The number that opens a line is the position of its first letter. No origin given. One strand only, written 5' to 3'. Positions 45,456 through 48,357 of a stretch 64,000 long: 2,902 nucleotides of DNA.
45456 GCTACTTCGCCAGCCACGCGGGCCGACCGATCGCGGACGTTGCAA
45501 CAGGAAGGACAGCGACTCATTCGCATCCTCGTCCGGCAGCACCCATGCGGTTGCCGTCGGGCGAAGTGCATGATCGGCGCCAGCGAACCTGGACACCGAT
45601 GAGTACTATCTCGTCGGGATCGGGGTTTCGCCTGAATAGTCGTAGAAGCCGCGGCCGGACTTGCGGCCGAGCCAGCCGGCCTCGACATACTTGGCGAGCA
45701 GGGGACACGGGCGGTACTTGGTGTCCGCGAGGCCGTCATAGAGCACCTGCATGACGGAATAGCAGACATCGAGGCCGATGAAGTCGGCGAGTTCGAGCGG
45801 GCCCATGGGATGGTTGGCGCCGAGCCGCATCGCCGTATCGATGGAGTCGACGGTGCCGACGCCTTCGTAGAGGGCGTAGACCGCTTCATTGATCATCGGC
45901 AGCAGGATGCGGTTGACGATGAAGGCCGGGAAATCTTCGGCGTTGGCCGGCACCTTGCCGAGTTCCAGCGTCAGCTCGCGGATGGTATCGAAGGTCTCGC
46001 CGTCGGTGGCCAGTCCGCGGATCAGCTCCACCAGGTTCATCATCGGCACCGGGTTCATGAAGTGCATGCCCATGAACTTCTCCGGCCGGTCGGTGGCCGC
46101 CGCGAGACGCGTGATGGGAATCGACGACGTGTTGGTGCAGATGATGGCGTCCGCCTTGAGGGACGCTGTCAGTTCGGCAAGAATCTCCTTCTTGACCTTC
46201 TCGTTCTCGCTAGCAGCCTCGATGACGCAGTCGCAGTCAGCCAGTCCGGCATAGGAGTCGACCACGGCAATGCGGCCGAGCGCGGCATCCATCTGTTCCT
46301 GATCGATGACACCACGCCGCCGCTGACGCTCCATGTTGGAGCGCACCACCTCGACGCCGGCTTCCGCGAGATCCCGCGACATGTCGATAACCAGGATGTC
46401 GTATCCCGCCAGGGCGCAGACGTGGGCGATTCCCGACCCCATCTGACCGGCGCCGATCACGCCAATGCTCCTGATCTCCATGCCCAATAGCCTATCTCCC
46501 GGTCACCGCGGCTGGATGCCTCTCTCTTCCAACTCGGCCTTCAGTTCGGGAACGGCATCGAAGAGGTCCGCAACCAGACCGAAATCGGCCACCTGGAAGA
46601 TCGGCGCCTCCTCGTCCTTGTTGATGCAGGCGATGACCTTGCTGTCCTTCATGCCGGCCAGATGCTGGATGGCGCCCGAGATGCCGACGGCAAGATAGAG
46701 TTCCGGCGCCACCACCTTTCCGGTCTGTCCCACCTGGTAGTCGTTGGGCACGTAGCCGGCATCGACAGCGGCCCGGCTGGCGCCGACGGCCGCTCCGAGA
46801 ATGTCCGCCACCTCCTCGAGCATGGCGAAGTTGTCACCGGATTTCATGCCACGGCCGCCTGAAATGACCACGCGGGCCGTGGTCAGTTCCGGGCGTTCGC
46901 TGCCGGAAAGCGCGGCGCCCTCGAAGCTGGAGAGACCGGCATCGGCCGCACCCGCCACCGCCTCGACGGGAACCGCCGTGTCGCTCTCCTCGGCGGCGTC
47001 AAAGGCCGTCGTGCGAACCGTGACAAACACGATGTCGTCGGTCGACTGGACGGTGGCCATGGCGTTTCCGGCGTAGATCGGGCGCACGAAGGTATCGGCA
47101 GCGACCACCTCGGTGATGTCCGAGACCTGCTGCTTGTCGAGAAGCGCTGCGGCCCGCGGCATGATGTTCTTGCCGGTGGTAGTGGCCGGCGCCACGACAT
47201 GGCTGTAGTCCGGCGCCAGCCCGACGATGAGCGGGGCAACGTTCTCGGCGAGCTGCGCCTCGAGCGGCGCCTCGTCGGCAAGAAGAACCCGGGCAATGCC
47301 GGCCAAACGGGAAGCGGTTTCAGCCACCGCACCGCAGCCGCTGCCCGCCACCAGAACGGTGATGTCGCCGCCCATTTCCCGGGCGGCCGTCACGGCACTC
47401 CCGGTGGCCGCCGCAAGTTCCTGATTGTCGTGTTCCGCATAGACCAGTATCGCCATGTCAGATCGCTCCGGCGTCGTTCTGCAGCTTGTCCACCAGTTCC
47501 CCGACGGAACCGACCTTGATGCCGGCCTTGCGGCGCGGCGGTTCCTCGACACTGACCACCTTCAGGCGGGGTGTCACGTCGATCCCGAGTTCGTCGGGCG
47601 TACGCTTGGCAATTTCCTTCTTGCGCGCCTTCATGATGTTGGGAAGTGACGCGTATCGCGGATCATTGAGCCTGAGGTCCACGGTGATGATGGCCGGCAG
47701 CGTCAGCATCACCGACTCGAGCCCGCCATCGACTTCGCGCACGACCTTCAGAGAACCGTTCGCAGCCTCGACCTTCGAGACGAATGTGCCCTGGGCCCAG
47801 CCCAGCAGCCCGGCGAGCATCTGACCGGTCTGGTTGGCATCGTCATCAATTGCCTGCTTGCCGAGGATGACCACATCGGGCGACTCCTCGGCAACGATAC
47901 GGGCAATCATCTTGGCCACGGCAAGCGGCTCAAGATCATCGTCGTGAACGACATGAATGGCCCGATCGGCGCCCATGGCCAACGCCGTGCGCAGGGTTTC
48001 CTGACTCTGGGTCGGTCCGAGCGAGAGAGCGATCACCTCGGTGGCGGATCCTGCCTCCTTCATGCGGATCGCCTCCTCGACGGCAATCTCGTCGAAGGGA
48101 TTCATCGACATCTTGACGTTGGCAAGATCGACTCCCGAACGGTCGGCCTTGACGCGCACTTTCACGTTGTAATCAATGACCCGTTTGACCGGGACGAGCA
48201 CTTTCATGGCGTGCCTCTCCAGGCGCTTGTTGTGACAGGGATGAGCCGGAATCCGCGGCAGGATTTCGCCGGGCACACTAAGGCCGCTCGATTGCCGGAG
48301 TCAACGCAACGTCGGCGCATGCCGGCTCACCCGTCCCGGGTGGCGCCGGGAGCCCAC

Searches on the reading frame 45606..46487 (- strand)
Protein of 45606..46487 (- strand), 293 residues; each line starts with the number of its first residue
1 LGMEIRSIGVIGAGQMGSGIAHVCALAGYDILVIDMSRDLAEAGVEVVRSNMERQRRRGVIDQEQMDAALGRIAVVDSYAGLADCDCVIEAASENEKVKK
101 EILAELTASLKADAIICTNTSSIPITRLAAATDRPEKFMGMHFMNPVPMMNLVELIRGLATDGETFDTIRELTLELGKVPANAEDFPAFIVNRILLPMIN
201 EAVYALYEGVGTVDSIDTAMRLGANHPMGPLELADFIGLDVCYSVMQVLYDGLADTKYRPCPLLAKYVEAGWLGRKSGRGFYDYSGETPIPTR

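Call 6: search_protein_families(library=pfam, proteins=[window:45606-46487:-], max_evalue=0.01)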
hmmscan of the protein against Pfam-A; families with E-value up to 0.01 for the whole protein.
window:45606-46487:- (293 aa): 8 families
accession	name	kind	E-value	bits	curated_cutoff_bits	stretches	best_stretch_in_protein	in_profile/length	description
PF02737.24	3HCDH_N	-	1.4e-60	204.7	22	1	8-185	2-179/180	3-hydroxyacyl-CoA dehydrogenase, NAD binding domain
PF00725.27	3HCDH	-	3.3e-36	124.2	22.1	1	189-284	2-97/97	3-hydroxyacyl-CoA dehydrogenase, C-terminal domain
PF03446.21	NAD_binding_2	-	9.5e-06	26.2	21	1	7-124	1-97/161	NAD binding domain of 6-phosphogluconate dehydrogenase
PF03807.23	F420_oxidored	-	0.00048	21.1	21.6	1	8-42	2-38/94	NADP oxidoreductase coenzyme F420-dependent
PF01266.30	DAO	-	0.0012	18.9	27.9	1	8-41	2-35/353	FAD dependent oxidoreductase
PF02826.25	2-Hacid_dh_C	-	0.0014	18.5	25.1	0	6-45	37-80/178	D-isomer specific 2-hydroxyacid dehydrogenase, NAD binding domain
PF04127.22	DFP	-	0.0029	17.9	22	1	5-110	20-118/186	DNA/pantothenate metabolism flavoprotein C-terminal domain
PF03435.24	Sacchrp_dh_NADP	-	0.0036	18.1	25.1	1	8-56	1-51/129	Saccharopine dehydrogenase NADP binding domain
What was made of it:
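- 45606..46481 (-): hbd (3-hydroxybutyryl-CoA dehydrogenase). This core gene's 3' end anchors the variable slot. Pfam 3HCDH_N and 3HCDH (call 6).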

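Call 7: find_related_loci(query=window:45606-46487:-, collection=genome_contigs, flank=10000)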
Query window:45606-46487:- (293 aa) in genome_contigs; peptide patterns used: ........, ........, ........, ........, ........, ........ (x = any residue, [..] = any of these).
600 stretches matched a pattern (row limit reached: there are more); 598 encode a relative of the query (tblastn E <= 1e-3); the best 80 are kept; 80 distinct loci.
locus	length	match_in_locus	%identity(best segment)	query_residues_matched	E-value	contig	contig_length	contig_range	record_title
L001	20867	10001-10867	70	5-293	4e-140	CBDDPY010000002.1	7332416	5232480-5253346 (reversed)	MAG: Alphaproteobacteria bacterium isolate c8c04a1d-975f-49ae-a333-9dd0332b5757 genome assembly, contig: chromosome_2, w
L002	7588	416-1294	68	1-293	3e-139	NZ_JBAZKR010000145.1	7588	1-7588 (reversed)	MAG: Zavarzinia sp. isolate SO_2017_LW4_149 scaffold_2611_c2_LW137-91_2017, whole genome shotgun sequence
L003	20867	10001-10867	70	5-293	2e-139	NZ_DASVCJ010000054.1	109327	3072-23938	MAG: Ferrovibrio sp. isolate SMAG_U2003 k141_667419, whole genome shotgun sequence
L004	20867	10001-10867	71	5-293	5e-138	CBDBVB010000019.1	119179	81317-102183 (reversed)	MAG: Inquilinaceae bacterium isolate e0ea3d66-1d80-49f0-a312-4fce0f68fffb genome assembly, contig: contig_19, whole geno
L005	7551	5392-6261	68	4-293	5e-138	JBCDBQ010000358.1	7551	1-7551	MAG: Pseudomonadota bacterium isolate P01_F01_bin.87 k141_3622658_length_7551_cov_52.5640, whole genome shotgun sequence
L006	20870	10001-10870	68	4-293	5e-138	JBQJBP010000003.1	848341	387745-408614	Rhodovibrionaceae bacterium A322 Scaffold3, whole genome shotgun sequence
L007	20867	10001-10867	69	5-293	7e-138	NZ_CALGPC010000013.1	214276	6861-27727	MAG: uncultured Ferrovibrio sp. isolate SRR4028141_bin.89_CONCOCT_v1.1_MAG ERZ858510.67, whole genome shotgun sequence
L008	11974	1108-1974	70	5-293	1e-137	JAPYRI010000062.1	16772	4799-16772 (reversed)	MAG: Alphaproteobacteria bacterium isolate PW3.metabat2.129_sub PW3_4760_length_16772_cov_9.667704, whole genome shotgun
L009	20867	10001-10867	69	5-293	3e-137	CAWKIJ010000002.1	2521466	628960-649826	MAG: uncultured Alphaproteobacteria bacterium isolate MFD02979.bin.1.79 genome assembly, contig: contig_24295, whole gen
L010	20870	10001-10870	69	4-293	3e-137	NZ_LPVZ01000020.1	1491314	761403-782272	Thalassospira sp. MCCC 1A01148 contig5, whole genome shotgun sequence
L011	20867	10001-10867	70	5-293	3e-137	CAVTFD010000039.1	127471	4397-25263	MAG: uncultured Alphaproteobacteria bacterium isolate MFD09286.bin.1.141 genome assembly, contig: contig_55511, whole ge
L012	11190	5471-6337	68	5-293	6e-137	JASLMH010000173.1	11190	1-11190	MAG: Alphaproteobacteria bacterium isolate Arabian10_MAG_43 NODE_173_length_11190_cov_9.610816, whole genome shotgun seq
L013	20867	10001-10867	69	5-293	6e-137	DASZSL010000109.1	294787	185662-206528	MAG TPA_asm: Dongiaceae bacterium isolate SMAG_U6049 k141_28102, whole genome shotgun sequence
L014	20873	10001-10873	68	3-293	5e-137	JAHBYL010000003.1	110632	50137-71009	MAG: Parvibaculum sp. isolate ACE_PRO23 PRO23_3, whole genome shotgun sequence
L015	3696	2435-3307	66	3-293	2e-140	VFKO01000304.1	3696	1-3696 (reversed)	MAG: Rhodobiaceae bacterium isolate Bin_29_10 c_000001099989, whole genome shotgun sequence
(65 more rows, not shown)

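Call 13: find_encoding_contigs(protein=window:45606-46481:-, flank=10000, max_places=10)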
Protein window:45606-46481:- (291 aa): no gene with exactly this product is on record in the collection.

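Call 26: find_homologous_proteins(query=window:45606-46481:-, max_evalue=1e-60)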
Query window:45606-46481:- (291 aa): 8000 proteins with E <= 1e-60 among 8000 candidates; the best 120 are listed.
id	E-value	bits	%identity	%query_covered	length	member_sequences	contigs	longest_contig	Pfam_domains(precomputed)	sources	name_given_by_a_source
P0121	4.6e-186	635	98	100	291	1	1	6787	PF03446.22,PF00725.28,PF02737.25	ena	-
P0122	2.8e-185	632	97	100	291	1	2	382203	PF03446.22,PF00725.28,PF02737.25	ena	-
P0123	3.2e-185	632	97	100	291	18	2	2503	PF03446.22,PF00725.28,PF02737.25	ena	-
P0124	2.1e-184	629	98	100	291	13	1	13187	PF00725.28,PF02737.25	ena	-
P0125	5.0e-184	628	97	100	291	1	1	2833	PF03446.22,PF00725.28,PF02737.25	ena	-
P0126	1.6e-181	620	96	100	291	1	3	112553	PF03446.22,PF00725.28,PF02737.25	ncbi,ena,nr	ncbi:MAG: 3-hydroxybutyryl-CoA dehydrogenase [bacterium]|nr:3-hydroxybutyryl-CoA dehydrogenase [bact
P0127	1.8e-177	607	93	100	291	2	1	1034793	PF00725.28,PF02737.25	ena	-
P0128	6.9e-167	572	88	100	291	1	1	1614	PF03446.22,PF00725.28,PF02737.25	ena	-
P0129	2.1e-165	567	85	100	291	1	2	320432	PF03446.22,PF00725.28,PF02737.25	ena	-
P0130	6.2e-164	562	85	100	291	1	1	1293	PF03446.22,PF00725.28,PF02737.25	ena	-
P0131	7.5e-164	562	84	100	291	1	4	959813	PF00725.28,PF02737.25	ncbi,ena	-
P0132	1.2e-163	561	84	100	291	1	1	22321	PF03446.22,PF00725.28,PF02737.25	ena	-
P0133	4.3e-163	560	86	100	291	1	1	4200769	PF00725.28,PF02737.25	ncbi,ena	-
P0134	2.9e-162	557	85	100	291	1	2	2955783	PF03446.22,PF00725.28,PF02737.25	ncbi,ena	-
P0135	1.3e-158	545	83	100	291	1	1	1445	PF01266.31,PF03446.22,PF00725.28,PF02737.25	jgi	-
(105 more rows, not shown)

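Call 27: find_encoding_contigs(protein=P0122, flank=10000, max_places=3)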
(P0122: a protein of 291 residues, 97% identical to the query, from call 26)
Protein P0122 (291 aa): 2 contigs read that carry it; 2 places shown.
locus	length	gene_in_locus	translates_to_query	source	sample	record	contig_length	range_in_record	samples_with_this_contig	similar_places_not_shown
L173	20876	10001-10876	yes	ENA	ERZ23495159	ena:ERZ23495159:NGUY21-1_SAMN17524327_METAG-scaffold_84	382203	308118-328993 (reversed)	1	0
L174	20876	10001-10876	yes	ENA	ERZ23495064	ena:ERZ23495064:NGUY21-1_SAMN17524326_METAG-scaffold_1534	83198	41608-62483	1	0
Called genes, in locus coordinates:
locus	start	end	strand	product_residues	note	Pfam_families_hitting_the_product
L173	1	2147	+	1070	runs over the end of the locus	PF02811:PHP, PF07733:DNA_pol3_alpha, PF17657:DNA_pol3_finger, PF14579:HHH_6, PF01336:tRNA_anti-codon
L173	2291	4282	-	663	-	PF01642:MM_CoA_mutase, PF02310:B12-binding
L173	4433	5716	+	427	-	PF08240:ADH_N, PF00107:ADH_zinc_N, PF13602:ADH_zinc_N_2 (weak)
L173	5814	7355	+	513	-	PF02771:Acyl-CoA_dh_N, PF02770:Acyl-CoA_dh_M, PF00441:Acyl-CoA_dh_1, PF08028:Acyl-CoA_dh_2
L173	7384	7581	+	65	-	PF04588:HIG_1_N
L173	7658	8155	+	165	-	PF01923:Cob_adeno_trans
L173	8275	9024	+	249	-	PF01012:ETF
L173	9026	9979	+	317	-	PF01012:ETF, PF00766:ETF_alpha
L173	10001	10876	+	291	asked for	PF02737:3HCDH_N, PF03446:NAD_binding_2 (faint), PF00725:3HCDH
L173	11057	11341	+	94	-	-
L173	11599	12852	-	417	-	PF07690:MFS_1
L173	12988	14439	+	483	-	PF00206:Lyase_1, PF14698:ASL_C2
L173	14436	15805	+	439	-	PF00278:Orn_DAP_Arg_deC, PF02784:Orn_Arg_deC_N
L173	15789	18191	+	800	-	PF13779:DUF4175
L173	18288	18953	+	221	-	PF00005:ABC_tran, PF13304:AAA_21 (faint)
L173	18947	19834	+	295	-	PF02687:FtsX (weak)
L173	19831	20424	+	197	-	PF02698:DUF218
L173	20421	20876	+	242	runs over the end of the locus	PF01553:Acyltransferase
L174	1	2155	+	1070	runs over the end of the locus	PF02811:PHP, PF07733:DNA_pol3_alpha, PF17657:DNA_pol3_finger, PF14579:HHH_6, PF01336:tRNA_anti-codon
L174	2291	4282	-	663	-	PF01642:MM_CoA_mutase, PF02310:B12-binding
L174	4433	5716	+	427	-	PF08240:ADH_N, PF00107:ADH_zinc_N, PF13602:ADH_zinc_N_2 (weak)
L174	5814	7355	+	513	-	PF02771:Acyl-CoA_dh_N, PF02770:Acyl-CoA_dh_M, PF00441:Acyl-CoA_dh_1, PF08028:Acyl-CoA_dh_2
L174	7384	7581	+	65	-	PF04588:HIG_1_N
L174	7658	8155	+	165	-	PF01923:Cob_adeno_trans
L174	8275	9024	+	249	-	PF01012:ETF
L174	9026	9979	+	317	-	PF01012:ETF, PF00766:ETF_alpha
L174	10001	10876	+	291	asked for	PF02737:3HCDH_N, PF03446:NAD_binding_2 (faint), PF00725:3HCDH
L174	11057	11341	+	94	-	-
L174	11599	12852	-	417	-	PF07690:MFS_1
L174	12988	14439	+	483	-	PF00206:Lyase_1, PF14698:ASL_C2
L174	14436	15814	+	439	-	PF00278:Orn_DAP_Arg_deC, PF02784:Orn_Arg_deC_N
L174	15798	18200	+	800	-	PF13779:DUF4175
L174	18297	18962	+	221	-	PF00005:ABC_tran, PF13304:AAA_21 (faint)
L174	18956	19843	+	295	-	PF02687:FtsX (weak)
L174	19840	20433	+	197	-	PF02698:DUF218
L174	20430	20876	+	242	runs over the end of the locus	PF01553:Acyltransferase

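Call 28: find_encoding_contigs(protein=P0126, flank=10000, max_places=3)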
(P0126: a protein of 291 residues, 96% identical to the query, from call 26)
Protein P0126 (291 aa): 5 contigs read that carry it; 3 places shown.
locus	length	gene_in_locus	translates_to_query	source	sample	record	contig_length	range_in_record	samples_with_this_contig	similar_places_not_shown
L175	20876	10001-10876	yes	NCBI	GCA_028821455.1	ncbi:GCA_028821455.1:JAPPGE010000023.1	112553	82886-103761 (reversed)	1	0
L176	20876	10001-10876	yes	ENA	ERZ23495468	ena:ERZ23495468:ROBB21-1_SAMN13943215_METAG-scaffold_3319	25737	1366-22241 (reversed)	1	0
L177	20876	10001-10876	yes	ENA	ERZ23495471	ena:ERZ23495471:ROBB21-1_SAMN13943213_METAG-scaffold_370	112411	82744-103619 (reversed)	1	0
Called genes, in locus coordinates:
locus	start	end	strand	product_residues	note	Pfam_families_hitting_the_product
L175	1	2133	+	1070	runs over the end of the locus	PF02811:PHP, PF07733:DNA_pol3_alpha, PF17657:DNA_pol3_finger, PF14579:HHH_6, PF01336:tRNA_anti-codon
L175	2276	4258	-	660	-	PF01642:MM_CoA_mutase, PF02310:B12-binding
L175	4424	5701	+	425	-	PF08240:ADH_N, PF00107:ADH_zinc_N, PF13602:ADH_zinc_N_2 (weak)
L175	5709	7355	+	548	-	PF02771:Acyl-CoA_dh_N, PF02770:Acyl-CoA_dh_M, PF00441:Acyl-CoA_dh_1, PF08028:Acyl-CoA_dh_2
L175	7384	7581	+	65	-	PF04588:HIG_1_N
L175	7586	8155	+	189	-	PF01923:Cob_adeno_trans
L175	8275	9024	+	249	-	PF01012:ETF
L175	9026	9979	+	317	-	PF01012:ETF, PF00766:ETF_alpha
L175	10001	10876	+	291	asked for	PF02737:3HCDH_N, PF03446:NAD_binding_2 (faint), PF00725:3HCDH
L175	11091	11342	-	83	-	PF20008:DUF6429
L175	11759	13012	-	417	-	PF07690:MFS_1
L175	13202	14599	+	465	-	PF00206:Lyase_1, PF14698:ASL_C2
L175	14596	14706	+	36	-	-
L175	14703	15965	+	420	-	PF00278:Orn_DAP_Arg_deC, PF02784:Orn_Arg_deC_N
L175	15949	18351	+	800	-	PF13779:DUF4175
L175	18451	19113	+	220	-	PF00005:ABC_tran, PF13304:AAA_21 (faint)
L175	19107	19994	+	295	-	PF02687:FtsX (weak)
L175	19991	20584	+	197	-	PF02698:DUF218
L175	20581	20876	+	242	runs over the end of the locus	PF01553:Acyltransferase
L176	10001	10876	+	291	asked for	PF02737:3HCDH_N, PF03446:NAD_binding_2 (faint), PF00725:3HCDH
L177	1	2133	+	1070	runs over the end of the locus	PF02811:PHP, PF07733:DNA_pol3_alpha, PF17657:DNA_pol3_finger, PF14579:HHH_6, PF01336:tRNA_anti-codon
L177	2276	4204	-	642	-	PF01642:MM_CoA_mutase, PF02310:B12-binding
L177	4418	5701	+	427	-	PF08240:ADH_N, PF00107:ADH_zinc_N, PF13602:ADH_zinc_N_2 (weak)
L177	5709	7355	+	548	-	PF02771:Acyl-CoA_dh_N, PF02770:Acyl-CoA_dh_M, PF00441:Acyl-CoA_dh_1, PF08028:Acyl-CoA_dh_2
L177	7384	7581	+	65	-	PF04588:HIG_1_N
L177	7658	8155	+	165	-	PF01923:Cob_adeno_trans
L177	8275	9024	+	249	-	PF01012:ETF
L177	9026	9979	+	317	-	PF01012:ETF, PF00766:ETF_alpha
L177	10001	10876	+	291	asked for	PF02737:3HCDH_N, PF03446:NAD_binding_2 (faint), PF00725:3HCDH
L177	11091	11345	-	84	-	PF20008:DUF6429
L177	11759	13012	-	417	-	PF07690:MFS_1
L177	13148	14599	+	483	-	PF00206:Lyase_1, PF14698:ASL_C2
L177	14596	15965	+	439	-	PF00278:Orn_DAP_Arg_deC, PF02784:Orn_Arg_deC_N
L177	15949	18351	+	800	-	PF13779:DUF4175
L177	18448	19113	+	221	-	PF00005:ABC_tran, PF13304:AAA_21 (faint)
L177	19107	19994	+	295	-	PF02687:FtsX (weak)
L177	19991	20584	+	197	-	PF02698:DUF218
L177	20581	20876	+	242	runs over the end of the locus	PF01553:Acyltransferase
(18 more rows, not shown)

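Call 29: find_encoding_contigs(protein=P0127, flank=10000, max_places=3)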
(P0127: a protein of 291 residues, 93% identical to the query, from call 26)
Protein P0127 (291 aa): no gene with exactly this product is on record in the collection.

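Call 34: find_encoding_contigs(protein=P0133, flank=10000, max_places=2)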
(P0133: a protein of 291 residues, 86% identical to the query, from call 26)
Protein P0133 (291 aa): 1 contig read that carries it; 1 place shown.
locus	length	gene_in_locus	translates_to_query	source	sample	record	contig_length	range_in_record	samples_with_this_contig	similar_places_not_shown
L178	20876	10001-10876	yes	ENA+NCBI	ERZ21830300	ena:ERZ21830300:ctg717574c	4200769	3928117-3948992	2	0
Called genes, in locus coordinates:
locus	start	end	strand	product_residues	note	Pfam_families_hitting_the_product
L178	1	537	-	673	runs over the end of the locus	PF01642:MM_CoA_mutase, PF02310:B12-binding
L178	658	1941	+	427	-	PF08240:ADH_N, PF00107:ADH_zinc_N, PF13602:ADH_zinc_N_2 (weak)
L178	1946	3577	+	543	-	PF02771:Acyl-CoA_dh_N, PF02770:Acyl-CoA_dh_M, PF00441:Acyl-CoA_dh_1, PF08028:Acyl-CoA_dh_2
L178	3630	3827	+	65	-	PF04588:HIG_1_N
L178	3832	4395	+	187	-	PF01923:Cob_adeno_trans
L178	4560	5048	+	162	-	-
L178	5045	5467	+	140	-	PF01850:PIN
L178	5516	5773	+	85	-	-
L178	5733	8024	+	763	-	PF14236:DruA, PF02281:Dimer_Tnp_Tn5 (faint)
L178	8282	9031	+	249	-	PF01012:ETF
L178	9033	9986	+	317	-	PF01012:ETF, PF00766:ETF_alpha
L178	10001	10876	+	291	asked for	PF02737:3HCDH_N, PF00725:3HCDH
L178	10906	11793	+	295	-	PF01832:Glucosaminidase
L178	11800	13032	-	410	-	PF07690:MFS_1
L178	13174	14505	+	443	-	PF00206:Lyase_1, PF14698:ASL_C2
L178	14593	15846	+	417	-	PF00278:Orn_DAP_Arg_deC, PF02784:Orn_Arg_deC_N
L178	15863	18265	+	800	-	PF13779:DUF4175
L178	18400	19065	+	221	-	PF00005:ABC_tran, PF13304:AAA_21 (faint)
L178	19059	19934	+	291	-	PF02687:FtsX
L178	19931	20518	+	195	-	PF02698:DUF218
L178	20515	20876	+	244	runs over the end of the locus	PF01553:Acyltransferase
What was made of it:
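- L178 (outgroup): hbd-glucosaminidase-MFS (call 34).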

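Call 35: find_encoding_contigs(protein=P0124, flank=10000, max_places=3)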
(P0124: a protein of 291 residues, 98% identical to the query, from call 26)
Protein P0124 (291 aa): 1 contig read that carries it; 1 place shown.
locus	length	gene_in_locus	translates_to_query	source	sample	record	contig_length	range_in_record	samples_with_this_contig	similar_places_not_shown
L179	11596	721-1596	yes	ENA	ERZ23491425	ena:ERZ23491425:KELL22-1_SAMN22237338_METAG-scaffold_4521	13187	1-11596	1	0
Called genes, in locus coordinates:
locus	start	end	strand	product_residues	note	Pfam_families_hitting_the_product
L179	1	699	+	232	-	?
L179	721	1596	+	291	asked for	PF02737:3HCDH_N, PF00725:3HCDH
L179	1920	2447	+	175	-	PF00202:Aminotran_3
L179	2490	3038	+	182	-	PF09298:FAA_hydrolase_N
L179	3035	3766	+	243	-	PF01557:FAA_hydrolase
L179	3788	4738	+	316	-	PF00753:Lactamase_B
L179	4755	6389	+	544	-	PF01266:DAO (faint), PF01494:FAD_binding_3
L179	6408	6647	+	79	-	PF10932:DUF2783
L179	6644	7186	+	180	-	PF00903:Glyoxalase, PF22247:Diox-like_N (faint), PF13669:Glyoxalase_4 (faint)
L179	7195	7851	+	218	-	PF02798:GST_N, PF13417:GST_N_3, PF13409:GST_N_2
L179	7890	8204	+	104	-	-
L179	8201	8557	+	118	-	-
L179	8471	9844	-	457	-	PF07690:MFS_1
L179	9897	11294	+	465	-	PF00206:Lyase_1, PF14698:ASL_C2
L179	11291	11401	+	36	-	-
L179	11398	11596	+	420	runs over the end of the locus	PF00278:Orn_DAP_Arg_deC, PF01168:Ala_racemase_N (weak), PF02784:Orn_Arg_deC_N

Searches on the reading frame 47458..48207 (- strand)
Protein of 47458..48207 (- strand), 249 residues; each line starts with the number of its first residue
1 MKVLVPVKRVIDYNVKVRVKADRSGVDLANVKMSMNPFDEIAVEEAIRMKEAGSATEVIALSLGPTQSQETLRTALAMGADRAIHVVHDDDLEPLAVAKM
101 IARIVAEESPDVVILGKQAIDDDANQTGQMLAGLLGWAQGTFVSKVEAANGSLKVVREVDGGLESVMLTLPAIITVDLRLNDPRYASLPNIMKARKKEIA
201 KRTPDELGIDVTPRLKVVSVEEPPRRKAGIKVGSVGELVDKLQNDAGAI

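Call 14: find_encoding_contigs(protein=window:47458-48207:-, flank=10000, max_places=10)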
Protein window:47458-48207:- (249 aa): 2 contigs read that carry it; 2 places shown.
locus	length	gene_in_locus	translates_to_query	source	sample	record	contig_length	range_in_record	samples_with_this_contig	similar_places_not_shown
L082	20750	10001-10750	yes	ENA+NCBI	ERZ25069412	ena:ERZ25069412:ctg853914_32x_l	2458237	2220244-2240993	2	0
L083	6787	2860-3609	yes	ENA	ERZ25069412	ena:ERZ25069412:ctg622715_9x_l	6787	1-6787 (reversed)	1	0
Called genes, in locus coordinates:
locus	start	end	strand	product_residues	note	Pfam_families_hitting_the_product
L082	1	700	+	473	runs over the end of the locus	PF00817:IMS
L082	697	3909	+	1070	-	PF02811:PHP, PF07733:DNA_pol3_alpha, PF17657:DNA_pol3_finger, PF14579:HHH_6, PF01336:tRNA_anti-codon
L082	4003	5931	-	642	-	PF01642:MM_CoA_mutase, PF02310:B12-binding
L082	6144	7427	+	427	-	PF08240:ADH_N, PF00107:ADH_zinc_N, PF13602:ADH_zinc_N_2 (weak)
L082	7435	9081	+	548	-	PF02771:Acyl-CoA_dh_N, PF02770:Acyl-CoA_dh_M, PF00441:Acyl-CoA_dh_1, PF08028:Acyl-CoA_dh_2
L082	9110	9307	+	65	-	PF04588:HIG_1_N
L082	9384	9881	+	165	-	PF01923:Cob_adeno_trans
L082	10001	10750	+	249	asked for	PF01012:ETF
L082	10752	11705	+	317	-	PF01012:ETF, PF00766:ETF_alpha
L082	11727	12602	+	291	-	PF02737:3HCDH_N, PF03446:NAD_binding_2 (faint), PF00725:3HCDH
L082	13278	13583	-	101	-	-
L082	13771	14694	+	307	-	PF00126:HTH_1, PF03466:LysR_substrate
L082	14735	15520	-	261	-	PF00528:BPD_transp_1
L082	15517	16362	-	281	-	PF00528:BPD_transp_1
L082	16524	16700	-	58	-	-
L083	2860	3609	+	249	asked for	PF01012:ETF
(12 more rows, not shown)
